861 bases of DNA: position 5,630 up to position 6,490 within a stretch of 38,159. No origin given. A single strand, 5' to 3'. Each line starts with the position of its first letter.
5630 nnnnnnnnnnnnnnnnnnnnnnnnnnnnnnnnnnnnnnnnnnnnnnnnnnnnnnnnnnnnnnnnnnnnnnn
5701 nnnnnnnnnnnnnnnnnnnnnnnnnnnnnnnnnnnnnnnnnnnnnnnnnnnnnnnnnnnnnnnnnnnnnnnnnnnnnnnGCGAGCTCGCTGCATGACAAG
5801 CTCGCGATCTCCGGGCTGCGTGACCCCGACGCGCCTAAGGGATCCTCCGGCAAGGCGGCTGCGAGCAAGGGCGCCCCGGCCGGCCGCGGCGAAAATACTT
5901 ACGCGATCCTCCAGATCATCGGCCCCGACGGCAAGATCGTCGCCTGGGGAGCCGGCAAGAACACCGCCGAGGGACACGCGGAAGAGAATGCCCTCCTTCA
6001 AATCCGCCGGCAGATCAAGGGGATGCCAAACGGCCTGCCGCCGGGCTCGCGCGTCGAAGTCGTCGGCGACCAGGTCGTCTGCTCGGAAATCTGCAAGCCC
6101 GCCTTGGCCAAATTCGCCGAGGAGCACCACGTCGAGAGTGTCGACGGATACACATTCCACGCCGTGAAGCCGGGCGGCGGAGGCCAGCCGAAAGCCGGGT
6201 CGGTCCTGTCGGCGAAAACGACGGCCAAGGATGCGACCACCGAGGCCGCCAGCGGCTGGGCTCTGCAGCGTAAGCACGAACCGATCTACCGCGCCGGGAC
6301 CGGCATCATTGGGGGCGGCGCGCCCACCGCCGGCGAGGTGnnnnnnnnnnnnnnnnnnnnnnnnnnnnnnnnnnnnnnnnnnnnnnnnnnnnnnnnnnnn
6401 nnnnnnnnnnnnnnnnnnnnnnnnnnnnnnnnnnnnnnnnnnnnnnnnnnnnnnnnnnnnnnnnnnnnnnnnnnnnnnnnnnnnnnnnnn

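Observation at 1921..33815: Apparently complete extracellular contractile injection system (eCIS) in one plus-strand array of about 32 kb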

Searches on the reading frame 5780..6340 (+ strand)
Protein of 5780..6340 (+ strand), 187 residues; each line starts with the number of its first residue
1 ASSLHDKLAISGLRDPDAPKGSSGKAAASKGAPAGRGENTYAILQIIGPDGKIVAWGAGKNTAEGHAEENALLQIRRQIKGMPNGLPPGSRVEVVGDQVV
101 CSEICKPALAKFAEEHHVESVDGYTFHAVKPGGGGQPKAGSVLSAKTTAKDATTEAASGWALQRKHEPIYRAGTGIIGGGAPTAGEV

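Call 56: predict_structure(protein=window:5780-6340:+)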
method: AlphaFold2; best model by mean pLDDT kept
length: 187 residues; sequences in the alignment: 1
mean_pLDDT: 45.6   pTM: 0.30
mean pLDDT of the five models: 45.6, 39.2, 37.7, 36.3, 34.6
residues with pLDDT >= 90: 0; 70-90: 1; 50-70: 60; < 50: 126
segments of 3 or more residues with pLDDT < 50: 1-19, 21-24, 26-39, 47-53, 83-85, 93-95, 97-99, 117-167, 169-187
pLDDT, mean of each block of 10 residues (from residue 1): 39 43 43 45 51 57 60 62 53 49 64 48 35 33 30 35 35 38 42
secondary structure, 60 per line:
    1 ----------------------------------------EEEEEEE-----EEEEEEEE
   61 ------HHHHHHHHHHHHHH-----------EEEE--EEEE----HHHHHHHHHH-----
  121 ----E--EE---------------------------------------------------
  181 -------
elements in order: E41-47 E53-60 H67-80 E92-95 E98-101 H106-115
